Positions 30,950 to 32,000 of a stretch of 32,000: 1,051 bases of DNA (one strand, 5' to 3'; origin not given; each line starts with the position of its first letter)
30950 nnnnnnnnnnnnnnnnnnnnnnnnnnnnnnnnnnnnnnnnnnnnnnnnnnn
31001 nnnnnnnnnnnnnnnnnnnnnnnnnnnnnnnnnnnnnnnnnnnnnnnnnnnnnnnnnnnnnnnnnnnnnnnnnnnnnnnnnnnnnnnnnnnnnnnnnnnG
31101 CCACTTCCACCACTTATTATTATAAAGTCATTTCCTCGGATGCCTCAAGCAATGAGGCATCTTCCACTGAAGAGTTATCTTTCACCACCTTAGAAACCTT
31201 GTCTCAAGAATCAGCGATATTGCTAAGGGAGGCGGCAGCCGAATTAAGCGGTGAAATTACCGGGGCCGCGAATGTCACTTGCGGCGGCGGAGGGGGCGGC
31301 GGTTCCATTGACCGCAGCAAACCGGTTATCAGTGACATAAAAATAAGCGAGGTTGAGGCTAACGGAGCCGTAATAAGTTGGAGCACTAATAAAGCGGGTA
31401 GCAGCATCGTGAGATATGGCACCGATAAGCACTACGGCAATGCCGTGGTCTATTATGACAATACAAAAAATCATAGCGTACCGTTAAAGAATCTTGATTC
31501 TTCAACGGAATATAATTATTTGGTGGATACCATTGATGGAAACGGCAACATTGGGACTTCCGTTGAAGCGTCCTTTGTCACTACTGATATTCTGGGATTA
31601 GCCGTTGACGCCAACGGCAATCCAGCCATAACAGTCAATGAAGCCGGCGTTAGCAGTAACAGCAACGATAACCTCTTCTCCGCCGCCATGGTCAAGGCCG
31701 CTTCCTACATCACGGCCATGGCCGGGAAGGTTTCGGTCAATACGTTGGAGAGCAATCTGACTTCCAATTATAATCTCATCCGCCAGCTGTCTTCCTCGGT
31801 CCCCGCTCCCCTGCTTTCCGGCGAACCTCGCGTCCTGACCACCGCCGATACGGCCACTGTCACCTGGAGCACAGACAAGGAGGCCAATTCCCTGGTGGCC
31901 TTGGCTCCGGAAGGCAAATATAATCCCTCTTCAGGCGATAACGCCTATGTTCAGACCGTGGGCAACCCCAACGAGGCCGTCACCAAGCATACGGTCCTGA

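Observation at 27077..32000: Giant open-ended ORF missing from the ORF track: a multi-domain cell-surface protein of more than 1640 aa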

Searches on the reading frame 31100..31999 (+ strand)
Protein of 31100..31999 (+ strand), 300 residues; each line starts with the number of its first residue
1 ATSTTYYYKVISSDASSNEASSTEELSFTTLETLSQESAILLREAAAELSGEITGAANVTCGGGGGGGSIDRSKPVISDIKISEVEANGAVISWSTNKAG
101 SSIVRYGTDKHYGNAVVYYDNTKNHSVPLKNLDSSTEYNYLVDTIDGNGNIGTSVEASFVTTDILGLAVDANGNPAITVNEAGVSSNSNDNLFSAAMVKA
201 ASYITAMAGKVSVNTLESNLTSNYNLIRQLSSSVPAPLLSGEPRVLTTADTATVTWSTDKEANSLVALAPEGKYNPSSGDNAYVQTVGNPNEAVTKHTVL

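Call 46: find_related_loci(query=window:31100-31999:+, collection=metagenome_contigs, flank=10000)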
Query window:31100-31999:+ (300 aa) in metagenome_contigs; peptide patterns used: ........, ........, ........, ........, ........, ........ (x = any residue, [..] = any of these).
258 stretches matched a pattern; 16 encode a relative of the query (tblastn E <= 1e-3); 16 distinct loci.
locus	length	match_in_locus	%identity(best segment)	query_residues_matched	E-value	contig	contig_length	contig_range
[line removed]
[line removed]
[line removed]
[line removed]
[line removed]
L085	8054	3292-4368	30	4-299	4e-22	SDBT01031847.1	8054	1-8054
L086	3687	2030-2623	28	75-299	3e-20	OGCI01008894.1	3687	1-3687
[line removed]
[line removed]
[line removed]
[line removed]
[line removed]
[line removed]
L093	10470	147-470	28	6-146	2e-8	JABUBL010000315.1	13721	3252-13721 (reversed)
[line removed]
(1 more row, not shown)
